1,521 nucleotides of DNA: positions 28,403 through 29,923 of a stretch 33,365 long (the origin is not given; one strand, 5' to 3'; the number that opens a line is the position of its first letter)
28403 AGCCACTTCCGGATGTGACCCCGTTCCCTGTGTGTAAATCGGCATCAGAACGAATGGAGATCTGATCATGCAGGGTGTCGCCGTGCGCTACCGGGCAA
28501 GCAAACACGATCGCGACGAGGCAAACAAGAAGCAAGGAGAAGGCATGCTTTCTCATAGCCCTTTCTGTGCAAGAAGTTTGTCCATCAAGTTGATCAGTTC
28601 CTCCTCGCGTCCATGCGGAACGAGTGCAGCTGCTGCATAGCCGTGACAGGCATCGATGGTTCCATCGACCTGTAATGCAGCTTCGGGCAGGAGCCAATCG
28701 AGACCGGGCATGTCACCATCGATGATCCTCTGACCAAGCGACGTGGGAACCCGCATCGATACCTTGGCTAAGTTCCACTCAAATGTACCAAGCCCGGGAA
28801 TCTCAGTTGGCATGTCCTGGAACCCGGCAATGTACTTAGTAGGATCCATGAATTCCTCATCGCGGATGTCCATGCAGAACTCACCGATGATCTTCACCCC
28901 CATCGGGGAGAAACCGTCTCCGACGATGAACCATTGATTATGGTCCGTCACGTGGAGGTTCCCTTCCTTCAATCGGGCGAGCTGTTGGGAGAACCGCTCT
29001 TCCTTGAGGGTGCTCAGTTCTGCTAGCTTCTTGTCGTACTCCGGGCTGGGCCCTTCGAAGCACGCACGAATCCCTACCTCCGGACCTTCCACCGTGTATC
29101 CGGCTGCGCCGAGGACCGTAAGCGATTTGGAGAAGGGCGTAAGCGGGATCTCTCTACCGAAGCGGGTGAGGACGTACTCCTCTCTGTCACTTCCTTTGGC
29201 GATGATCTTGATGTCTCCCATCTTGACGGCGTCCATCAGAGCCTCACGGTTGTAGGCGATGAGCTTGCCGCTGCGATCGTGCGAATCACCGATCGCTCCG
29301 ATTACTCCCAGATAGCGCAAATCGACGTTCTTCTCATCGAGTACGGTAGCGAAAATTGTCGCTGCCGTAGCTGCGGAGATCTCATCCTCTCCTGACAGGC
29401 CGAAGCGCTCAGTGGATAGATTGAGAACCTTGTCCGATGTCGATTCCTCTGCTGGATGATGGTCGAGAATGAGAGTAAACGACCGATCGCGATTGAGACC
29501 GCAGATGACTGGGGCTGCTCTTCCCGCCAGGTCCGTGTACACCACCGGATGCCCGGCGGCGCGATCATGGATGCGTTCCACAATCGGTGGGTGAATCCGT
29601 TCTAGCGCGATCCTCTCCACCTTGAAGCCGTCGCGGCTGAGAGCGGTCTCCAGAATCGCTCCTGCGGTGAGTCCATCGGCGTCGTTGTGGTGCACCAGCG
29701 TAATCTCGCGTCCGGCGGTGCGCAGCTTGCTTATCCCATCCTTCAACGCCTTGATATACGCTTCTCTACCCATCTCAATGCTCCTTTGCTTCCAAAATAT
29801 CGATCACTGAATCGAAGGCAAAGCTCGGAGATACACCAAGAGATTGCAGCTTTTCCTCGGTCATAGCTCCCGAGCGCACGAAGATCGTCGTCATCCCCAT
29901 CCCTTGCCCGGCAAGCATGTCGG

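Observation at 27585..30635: HAD-IIA phosphatase / DHH-DHHA1 phosphoesterase / secreted beta-helix triad welded into a glycerophosphodiester importer operon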

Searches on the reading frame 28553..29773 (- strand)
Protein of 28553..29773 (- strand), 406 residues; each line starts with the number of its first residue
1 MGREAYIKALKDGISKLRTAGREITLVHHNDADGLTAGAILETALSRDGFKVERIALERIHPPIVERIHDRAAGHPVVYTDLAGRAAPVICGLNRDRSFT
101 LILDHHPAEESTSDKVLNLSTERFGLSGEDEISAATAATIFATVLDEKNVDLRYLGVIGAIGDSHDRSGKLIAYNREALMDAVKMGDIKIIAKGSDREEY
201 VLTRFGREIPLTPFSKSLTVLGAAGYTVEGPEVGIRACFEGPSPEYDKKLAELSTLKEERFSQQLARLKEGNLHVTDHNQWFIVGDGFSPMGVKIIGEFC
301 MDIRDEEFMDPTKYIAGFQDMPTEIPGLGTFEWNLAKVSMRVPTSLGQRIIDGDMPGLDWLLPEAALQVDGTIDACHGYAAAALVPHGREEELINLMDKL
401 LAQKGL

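Call 5: search_protein_families(library=pfam, proteins=[window:28553-29773:-], max_evalue=0.01)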
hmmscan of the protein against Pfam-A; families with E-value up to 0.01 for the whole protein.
window:28553-29773:- (406 aa): 1 family
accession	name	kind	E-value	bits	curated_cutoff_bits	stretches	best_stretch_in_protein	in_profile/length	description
PF01368.27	DHH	-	3e-05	24.7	28.1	1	24-141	2-101/125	DHH family, N-terminal domain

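Call 6: search_protein_families(library=ncbifam, proteins=[window:28553-29773:-], max_evalue=0.01)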
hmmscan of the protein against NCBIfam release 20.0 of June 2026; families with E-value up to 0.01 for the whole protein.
window:28553-29773:- (406 aa): 4 families
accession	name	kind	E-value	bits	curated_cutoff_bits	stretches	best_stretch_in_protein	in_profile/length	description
NF053576.1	RecJ_archaeal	equivalog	4e-45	154.5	360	2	19-190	9-176/452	RecJ family nuclease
NF040701.1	RecJ_Meth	equivalog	5.2e-27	94.7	550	1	22-191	8-175/449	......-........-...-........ exonuclease RecJ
NF053575.1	GAN_nuclease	exception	1.3e-22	80.1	850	1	1-190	1-193/467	GINS-associated RecJ family nuclease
TIGR00644.1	recJ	equivalog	0.0076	14.6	396.9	1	15-147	48-186/546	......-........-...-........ exonuclease RecJ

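Call 9: find_homologous_proteins(query=window:28556-29773:-, max_evalue=0.001)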
Query window:28556-29773:- (406 aa): 579 proteins with E <= 0.001 among 8000 candidates; the best 120 are listed.
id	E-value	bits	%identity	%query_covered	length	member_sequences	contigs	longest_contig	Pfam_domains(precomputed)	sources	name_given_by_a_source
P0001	2.7e-249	845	92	100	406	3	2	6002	PF01368.28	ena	-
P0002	1.1e-244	830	90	100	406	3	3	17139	PF01368.28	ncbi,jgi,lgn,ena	-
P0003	8.0e-243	824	89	100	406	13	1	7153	-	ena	-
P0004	1.2e-240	816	89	99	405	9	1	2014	-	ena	-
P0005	7.5e-240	814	89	99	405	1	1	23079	-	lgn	-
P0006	2.3e-239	812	89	99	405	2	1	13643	-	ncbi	-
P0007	3.8e-239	812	89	99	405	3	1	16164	-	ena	-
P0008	8.3e-238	807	88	100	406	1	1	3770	-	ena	-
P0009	6.7e-237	804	88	100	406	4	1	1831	-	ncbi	-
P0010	1.1e-235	800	86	100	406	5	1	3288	-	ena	-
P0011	1.3e-234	797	87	99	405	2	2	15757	PF01368.28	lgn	-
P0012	4.7e-234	795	85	99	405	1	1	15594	-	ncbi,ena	-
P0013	1.6e-233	793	86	99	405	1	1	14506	-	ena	-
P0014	4.3e-233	792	86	100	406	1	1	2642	-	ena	-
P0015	7.9e-229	778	85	100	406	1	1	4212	PF01368.28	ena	-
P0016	8.6e-218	741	79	100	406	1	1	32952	PF01368.28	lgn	-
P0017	3.6e-216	736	81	100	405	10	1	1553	PF01368.28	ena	-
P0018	1.3e-214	731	78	100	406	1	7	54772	PF01368.28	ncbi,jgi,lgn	jgi:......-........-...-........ exonuclease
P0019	2.7e-211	720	78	100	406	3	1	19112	PF01368.28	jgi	-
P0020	4.4e-210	716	77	100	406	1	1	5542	PF01368.28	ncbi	-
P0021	8.3e-210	715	80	98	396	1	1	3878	PF01368.28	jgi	jgi:hypothetical protein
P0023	2.5e-197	674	73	100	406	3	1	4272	PF01368.28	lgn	-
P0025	6.7e-193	659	71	99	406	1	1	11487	PF01368.28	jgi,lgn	-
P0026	4.0e-190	650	70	100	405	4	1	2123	PF01368.28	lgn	-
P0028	1.3e-188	645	69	100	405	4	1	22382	PF01368.28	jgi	-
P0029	2.9e-186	637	69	100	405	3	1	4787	PF01368.28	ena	-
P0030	4.1e-186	637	69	100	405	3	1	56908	PF01368.28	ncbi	ncbi:phosphoesterase [Candidatus Bipolaricaulota bacterium]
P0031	6.9e-186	636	69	100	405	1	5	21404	PF01368.28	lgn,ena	-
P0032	8.8e-186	636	69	100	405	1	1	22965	PF01368.28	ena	-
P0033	1.4e-185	635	69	100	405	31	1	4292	PF01368.28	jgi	jgi:hypothetical protein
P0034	4.6e-184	630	68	100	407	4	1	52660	PF01368.28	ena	-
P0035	5.6e-184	630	68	100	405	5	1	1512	PF01368.28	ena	-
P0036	6.1e-184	630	68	100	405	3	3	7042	PF01368.28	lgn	-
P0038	1.0e-182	626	69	100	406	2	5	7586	PF01368.28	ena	-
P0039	1.1e-180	619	67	100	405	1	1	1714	PF01368.28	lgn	-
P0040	4.4e-180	617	67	100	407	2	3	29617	PF01368.28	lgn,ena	-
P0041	4.0e-178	611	67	100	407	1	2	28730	PF01368.28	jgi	jgi:hypothetical protein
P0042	6.8e-177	607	65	100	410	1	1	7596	PF01368.28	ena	-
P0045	3.6e-172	591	65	99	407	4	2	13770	PF01368.28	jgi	-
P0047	2.1e-168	579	64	99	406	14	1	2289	PF01368.28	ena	-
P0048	5.0e-168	577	64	100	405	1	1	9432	PF01368.28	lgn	-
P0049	2.8e-161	555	60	100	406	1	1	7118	PF01368.28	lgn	-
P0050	6.9e-161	554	60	100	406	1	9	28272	PF01368.28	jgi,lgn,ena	-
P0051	7.2e-161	554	60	100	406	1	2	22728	PF01368.28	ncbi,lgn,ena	-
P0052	7.3e-161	554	60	100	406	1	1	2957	PF01368.28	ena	-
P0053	1.3e-160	553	60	100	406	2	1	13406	PF01368.28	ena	-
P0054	1.7e-159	549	61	100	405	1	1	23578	PF01368.28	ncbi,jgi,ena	-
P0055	2.1e-159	549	60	100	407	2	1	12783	PF01368.28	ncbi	-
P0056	2.3e-159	549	62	100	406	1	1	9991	PF01368.28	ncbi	-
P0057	2.7e-159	549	60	100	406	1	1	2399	PF01368.28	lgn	-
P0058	4.1e-159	548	60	100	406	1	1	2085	PF01368.28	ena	-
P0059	4.3e-159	548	59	99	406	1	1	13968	PF01368.28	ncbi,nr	ncbi:DHH family phosphoesterase [Candidatus Bipolaricaulota bacterium]|nr:DHH family phosphoesterase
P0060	7.9e-159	547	61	100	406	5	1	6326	PF01368.28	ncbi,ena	-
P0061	9.9e-159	547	60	100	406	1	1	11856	PF01368.28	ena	-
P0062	1.0e-158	547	60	100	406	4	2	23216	PF01368.28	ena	-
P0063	2.3e-158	546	60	100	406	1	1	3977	PF01368.28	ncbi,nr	ncbi:DHH family phosphoesterase [Candidatus Bipolaricaulota bacterium]|nr:DHH family phosphoesterase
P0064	3.0e-158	545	61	99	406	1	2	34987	PF01368.28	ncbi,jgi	jgi:hypothetical protein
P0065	3.3e-158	545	61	97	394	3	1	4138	PF01368.28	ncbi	ncbi:phosphoesterase, partial [Candidatus Acetothermia bacterium]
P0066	4.7e-158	545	60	100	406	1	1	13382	PF01368.28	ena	-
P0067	6.8e-158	544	61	99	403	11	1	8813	PF01368.28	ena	-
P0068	7.4e-158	544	62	100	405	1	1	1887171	PF01368.28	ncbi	ncbi:DHH family phosphoesterase [Candidatus Bipolaricaulota sp. J31]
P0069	1.2e-157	543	60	100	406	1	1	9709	PF01368.28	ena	-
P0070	2.7e-157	542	61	100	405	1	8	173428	PF01368.28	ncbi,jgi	jgi:hypothetical protein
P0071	4.0e-157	541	59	99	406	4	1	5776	PF01368.28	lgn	-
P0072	1.8e-156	539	61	99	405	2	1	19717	PF01368.28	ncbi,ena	-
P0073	2.8e-156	539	60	99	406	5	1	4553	PF01368.28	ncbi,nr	ncbi:TPA: DHH family phosphoesterase [Candidatus Bipolaricaulota bacterium]|nr:DHH family phosphoest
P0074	3.9e-156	538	60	100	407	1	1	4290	PF01368.28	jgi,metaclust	metaclust:\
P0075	1.3e-155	537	61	100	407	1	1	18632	PF01368.28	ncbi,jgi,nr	ncbi:MAG: DHH family phosphoesterase [Caldiserica bacterium]|nr:DHH family phosphoesterase [Caldiser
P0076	5.3e-155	534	60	100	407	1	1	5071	PF01368.28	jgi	jgi:hypothetical protein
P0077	1.9e-153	529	59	100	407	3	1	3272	PF01368.28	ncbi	-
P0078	2.0e-153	529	59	100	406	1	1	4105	PF01368.28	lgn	-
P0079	2.9e-153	529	59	99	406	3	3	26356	PF01368.28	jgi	jgi:hypothetical protein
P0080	4.4e-151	522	59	100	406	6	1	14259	PF01368.28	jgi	jgi:hypothetical protein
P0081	5.8e-151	521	58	99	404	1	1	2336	PF01368.28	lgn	-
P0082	1.4e-148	513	57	99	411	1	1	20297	PF01368.28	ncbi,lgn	-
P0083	8.1e-148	511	55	100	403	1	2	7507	PF01368.28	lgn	-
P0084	1.2e-147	510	55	99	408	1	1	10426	PF01368.28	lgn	-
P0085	4.7e-147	508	57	99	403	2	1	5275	PF01368.28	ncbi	-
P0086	9.7e-147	507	56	100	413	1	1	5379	PF01368.28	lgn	-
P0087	1.4e-146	507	56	100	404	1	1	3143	PF01368.28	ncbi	-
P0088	1.6e-146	507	56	98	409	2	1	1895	PF01368.28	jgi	-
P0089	4.6e-145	502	57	99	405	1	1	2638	PF01368.28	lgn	-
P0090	1.0e-144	501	55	100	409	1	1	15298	PF01368.28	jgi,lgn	-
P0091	1.4e-144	500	56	100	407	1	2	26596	PF01368.28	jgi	-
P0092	2.8e-144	499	53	100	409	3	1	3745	PF01368.28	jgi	jgi:hypothetical protein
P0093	6.9e-144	498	55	99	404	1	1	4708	PF01368.28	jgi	jgi:single-stranded DNA-specific DHH superfamily exonuclease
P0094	8.2e-144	498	55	99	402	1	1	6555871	PF01368.28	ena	-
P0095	2.0e-143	496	56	100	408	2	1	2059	PF01368.28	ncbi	-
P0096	1.8e-142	493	53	99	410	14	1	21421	PF01368.28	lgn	-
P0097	6.0e-142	491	54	100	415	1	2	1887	PF01368.28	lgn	-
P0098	7.5e-142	491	55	99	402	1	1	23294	PF01368.28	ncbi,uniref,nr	ncbi:hypothetical protein GF339_06870 [candidate division KSB3 bacterium]|uniref:DDH domain-containi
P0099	1.8e-141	490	54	100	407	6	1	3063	PF01368.28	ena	-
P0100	1.9e-141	490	55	99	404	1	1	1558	PF01368.28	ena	-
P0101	2.1e-141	490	53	99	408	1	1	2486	PF01368.28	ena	-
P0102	2.9e-141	489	55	100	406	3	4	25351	PF01368.28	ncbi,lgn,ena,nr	ncbi:MAG: DHH family phosphoesterase [Chloroflexi bacterium]|nr:DHH family phosphoesterase [Chlorofl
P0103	4.3e-141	489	55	99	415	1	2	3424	PF01368.28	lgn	-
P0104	5.0e-141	488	56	99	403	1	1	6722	PF01368.28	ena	-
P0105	4.8e-140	485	55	100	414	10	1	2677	PF01368.28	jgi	jgi:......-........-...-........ exonuclease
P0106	9.4e-140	484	55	99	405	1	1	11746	PF01368.28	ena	-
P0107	2.5e-139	483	54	99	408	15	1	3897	PF01368.28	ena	-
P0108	3.4e-139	482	54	99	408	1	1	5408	PF01368.28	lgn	-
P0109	5.4e-139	482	54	99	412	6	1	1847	PF01368.28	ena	-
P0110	6.0e-139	482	54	100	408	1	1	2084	PF01368.28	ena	-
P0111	6.1e-139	482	54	99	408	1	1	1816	PF01368.28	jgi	-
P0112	7.1e-139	481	53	100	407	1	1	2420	PF01368.28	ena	-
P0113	1.0e-138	481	55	100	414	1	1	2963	PF01368.28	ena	-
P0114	1.5e-138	480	54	99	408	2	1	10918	PF01368.28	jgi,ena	-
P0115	1.6e-138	480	55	99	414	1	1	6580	PF01368.28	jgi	-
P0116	1.6e-138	480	54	99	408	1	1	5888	PF01368.28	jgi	jgi:hypothetical protein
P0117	2.2e-138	480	53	99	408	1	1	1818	PF01368.28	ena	-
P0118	2.8e-138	479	54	96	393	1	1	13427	PF01368.28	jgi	-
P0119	3.0e-138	479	53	99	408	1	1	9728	PF01368.28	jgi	jgi:hypothetical protein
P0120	4.1e-138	479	53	99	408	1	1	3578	PF01368.28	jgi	jgi:hypothetical protein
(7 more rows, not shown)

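Call 10: find_encoding_contigs(protein=P0068, flank=10000, max_places=2)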
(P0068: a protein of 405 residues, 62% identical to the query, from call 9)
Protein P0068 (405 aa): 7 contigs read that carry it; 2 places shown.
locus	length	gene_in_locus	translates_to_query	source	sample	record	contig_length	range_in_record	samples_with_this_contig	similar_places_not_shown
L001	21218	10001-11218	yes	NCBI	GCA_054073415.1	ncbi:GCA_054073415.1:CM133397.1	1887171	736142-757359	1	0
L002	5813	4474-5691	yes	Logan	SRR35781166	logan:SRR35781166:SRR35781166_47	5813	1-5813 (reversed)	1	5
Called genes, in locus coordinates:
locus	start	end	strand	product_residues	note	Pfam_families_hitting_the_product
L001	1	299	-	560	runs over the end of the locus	PF00528:BPD_transp_1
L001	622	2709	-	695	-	PF00009:GTP_EFTU, PF03144:GTP_EFTU_D2, PF22042:EF-G_D2, PF14492:EFG_III, PF16658:RF3_C (weak), PF03764:EFG_IV, PF00679:EFG_C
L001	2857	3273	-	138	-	PF01894:YjbQ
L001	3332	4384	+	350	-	PF04551:GcpE, PF26540:GcpE_C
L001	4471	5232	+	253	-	PF08220:HTH_DeoR, PF08279:HTH_11 (weak), PF00455:DeoRC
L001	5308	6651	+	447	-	PF01547:SBP_bac_1, PF13416:SBP_bac_8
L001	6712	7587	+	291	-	PF00528:BPD_transp_1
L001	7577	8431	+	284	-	PF00528:BPD_transp_1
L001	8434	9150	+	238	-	PF03009:GDPD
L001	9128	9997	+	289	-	PF00702:Hydrolase, PF13344:Hydrolase_6, PF13419:HAD_2 (weak), PF13242:Hydrolase_like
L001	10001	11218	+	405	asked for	PF01368:DHH (weak)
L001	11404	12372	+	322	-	PF03009:GDPD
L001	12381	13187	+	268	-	PF00702:Hydrolase, PF13344:Hydrolase_6, PF13419:HAD_2 (faint), PF13242:Hydrolase_like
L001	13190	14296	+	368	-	PF02615:Ldh_2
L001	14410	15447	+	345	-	-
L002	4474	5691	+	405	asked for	PF01368:DHH (weak)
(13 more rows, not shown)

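Call 11: find_encoding_contigs(protein=P0094, flank=10000, max_places=2)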
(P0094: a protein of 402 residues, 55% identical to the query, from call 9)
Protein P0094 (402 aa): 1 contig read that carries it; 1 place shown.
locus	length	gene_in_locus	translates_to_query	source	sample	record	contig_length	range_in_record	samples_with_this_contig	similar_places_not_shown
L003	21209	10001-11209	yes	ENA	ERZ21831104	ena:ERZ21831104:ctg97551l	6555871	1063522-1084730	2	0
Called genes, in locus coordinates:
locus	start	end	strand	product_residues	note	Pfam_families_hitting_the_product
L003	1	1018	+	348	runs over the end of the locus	PF01145:Band_7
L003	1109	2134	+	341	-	PF09976:TPR_21 (faint), PF13428:TPR_14 (faint), PF13174:TPR_6 (weak), PF13181:TPR_8 (faint)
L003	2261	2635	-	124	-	PF07892:DUF1667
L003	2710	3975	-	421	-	PF00070:Pyr_redox (faint), PF00890:FAD_binding_2 (weak), PF01266:DAO (weak), PF01494:FAD_binding_3 (weak), PF03486:HI0933_like (weak), PF07992:Pyr_redox_2, PF12831:FAD_oxidored, PF13450:NAD_binding_8, +3 more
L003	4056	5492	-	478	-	PF01266:DAO, PF05834:Lycopene_cycl (faint), PF07992:Pyr_redox_2 (weak), PF13450:NAD_binding_8 (weak), PF13738:Pyr_redox_3 (faint), PF04324:Fer2_BFD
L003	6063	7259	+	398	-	PF02729:OTCace_N, PF00185:OTCace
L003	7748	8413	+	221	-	PF03009:GDPD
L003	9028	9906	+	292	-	PF00702:Hydrolase, PF13344:Hydrolase_6, PF13419:HAD_2 (weak), PF13242:Hydrolase_like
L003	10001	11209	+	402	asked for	PF01368:DHH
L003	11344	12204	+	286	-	PF03009:GDPD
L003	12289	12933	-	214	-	PF00085:Thioredoxin (faint), PF13098:Thioredoxin_2 (faint), PF23357:DUF7088 (faint), PF05768:Glrx-like (faint), PF13192:Thioredoxin_3 (weak), PF00462:Glutaredoxin (weak), PF13192:Thioredoxin_3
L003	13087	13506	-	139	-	PF02566:OsmC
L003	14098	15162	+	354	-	PF01628:HrcA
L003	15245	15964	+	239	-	PF01025:GrpE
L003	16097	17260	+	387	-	PF00226:DnaJ, PF27659:CHP02642 (weak), PF01556:DnaJ_C, PF00684:DnaJ_CXXCXGXG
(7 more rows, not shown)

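Call 12: find_encoding_contigs(protein=P0098, flank=10000, max_places=2)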
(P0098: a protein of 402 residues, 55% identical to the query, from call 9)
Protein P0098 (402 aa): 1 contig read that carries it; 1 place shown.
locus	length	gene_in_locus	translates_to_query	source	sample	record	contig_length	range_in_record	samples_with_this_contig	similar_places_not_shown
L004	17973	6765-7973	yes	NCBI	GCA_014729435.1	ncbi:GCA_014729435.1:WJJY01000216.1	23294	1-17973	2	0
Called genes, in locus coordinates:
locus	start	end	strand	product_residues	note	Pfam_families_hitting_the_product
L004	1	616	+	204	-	PF00528:BPD_transp_1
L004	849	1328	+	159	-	-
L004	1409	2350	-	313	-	PF19420:DDAH_eukar, PF02274:ADI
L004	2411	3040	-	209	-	PF14512:TM1586_NiRdase (faint), PF00881:Nitroreductase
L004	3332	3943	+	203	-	PF00258:Flavodoxin_1, PF02525:Flavodoxin_2, PF03358:FMN_red, PF12724:Flavodoxin_5 (faint)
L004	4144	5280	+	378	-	-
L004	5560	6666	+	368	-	PF00005:ABC_tran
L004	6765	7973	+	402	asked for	PF01368:DHH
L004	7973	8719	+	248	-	PF03009:GDPD, PF13653:GDPD_2 (weak)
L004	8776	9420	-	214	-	-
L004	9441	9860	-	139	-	PF02566:OsmC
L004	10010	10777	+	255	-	-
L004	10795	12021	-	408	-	PF00079:Serpin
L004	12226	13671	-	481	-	PF01943:Polysacc_synt, PF13440:Polysacc_synt_3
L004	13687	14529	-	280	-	PF05711:TylF, PF13578:Methyltransf_24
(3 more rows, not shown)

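Call 14: find_encoding_contigs(protein=P0018, flank=10000, max_places=2)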
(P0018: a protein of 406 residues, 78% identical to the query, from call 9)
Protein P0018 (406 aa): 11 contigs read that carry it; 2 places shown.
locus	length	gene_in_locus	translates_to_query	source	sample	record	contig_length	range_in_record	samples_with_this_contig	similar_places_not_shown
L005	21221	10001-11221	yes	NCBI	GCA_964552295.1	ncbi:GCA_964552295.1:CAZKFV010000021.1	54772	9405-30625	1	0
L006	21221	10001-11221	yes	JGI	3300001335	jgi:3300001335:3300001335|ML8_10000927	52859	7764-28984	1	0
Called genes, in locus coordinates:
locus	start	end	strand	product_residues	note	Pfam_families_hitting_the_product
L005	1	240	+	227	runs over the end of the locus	PF04367:DUF502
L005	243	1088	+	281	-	PF17848:Zn_ribbon_ACC, PF01039:Carboxyl_trans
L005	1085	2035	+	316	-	PF03255:ACCA, PF01039:Carboxyl_trans, PF06833:MdcE (weak)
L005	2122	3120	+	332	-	PF01116:F_bP_aldolase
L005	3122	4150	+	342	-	PF00365:PFK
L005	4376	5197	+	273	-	PF08220:HTH_DeoR, PF08279:HTH_11 (weak), PF00455:DeoRC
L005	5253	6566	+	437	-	PF01547:SBP_bac_1, PF13416:SBP_bac_8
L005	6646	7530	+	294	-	PF00528:BPD_transp_1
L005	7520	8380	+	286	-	PF00528:BPD_transp_1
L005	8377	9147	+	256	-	PF03009:GDPD, PF13653:GDPD_2 (faint)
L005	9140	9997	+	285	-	PF00702:Hydrolase, PF13344:Hydrolase_6, PF13419:HAD_2 (weak), PF13242:Hydrolase_like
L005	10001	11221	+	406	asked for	PF01368:DHH (faint)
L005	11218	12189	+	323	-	PF05048:NosD, PF13229:Beta_helix, PF05048:NosD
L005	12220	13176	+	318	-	PF03009:GDPD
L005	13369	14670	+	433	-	PF01547:SBP_bac_1, PF13416:SBP_bac_8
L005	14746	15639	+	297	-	PF00528:BPD_transp_1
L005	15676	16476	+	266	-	PF00528:BPD_transp_1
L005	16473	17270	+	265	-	PF00702:Hydrolase, PF13344:Hydrolase_6, PF13419:HAD_2 (faint), PF13242:Hydrolase_like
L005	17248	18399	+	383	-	PF02615:Ldh_2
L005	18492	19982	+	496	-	PF00370:FGGY_N, PF02782:FGGY_C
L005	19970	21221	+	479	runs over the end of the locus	PF00070:Pyr_redox (faint), PF01266:DAO, PF07992:Pyr_redox_2 (faint), PF13450:NAD_binding_8 (weak), PF04324:Fer2_BFD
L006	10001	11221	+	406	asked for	PF01368:DHH (faint)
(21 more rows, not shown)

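Call 15: find_encoding_contigs(protein=P0030, flank=10000, max_places=2)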
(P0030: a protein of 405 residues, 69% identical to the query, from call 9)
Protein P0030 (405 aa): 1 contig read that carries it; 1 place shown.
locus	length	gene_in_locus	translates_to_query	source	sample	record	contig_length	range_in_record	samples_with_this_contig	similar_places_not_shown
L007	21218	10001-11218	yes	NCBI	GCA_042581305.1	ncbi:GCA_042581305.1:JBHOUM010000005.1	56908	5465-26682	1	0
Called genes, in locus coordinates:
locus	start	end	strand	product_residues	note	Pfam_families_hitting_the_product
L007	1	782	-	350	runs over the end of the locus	PF04389:Peptidase_M28 (faint), PF05343:Peptidase_M42, PF01546:Peptidase_M20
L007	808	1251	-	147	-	PF02915:Rubrerythrin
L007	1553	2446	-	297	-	PF00072:Response_reg, PF00990:GGDEF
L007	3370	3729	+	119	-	PF18911:PKD_4, PF00801:PKD, PF22352:K319L-like_PKD (weak)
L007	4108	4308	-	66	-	PF00005:ABC_tran (weak)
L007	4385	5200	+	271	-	PF08220:HTH_DeoR, PF00455:DeoRC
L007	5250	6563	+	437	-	PF01547:SBP_bac_1, PF13416:SBP_bac_8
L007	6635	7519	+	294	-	PF00528:BPD_transp_1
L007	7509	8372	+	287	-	PF00528:BPD_transp_1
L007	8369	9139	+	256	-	PF03009:GDPD, PF13653:GDPD_2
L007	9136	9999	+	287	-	PF00702:Hydrolase, PF13344:Hydrolase_6, PF13419:HAD_2 (faint), PF13242:Hydrolase_like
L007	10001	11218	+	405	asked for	PF01368:DHH (weak)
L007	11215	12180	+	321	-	PF13229:Beta_helix, PF05048:NosD, PF13229:Beta_helix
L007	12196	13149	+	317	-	PF03009:GDPD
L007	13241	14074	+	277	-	PF00702:Hydrolase, PF13344:Hydrolase_6, PF13242:Hydrolase_like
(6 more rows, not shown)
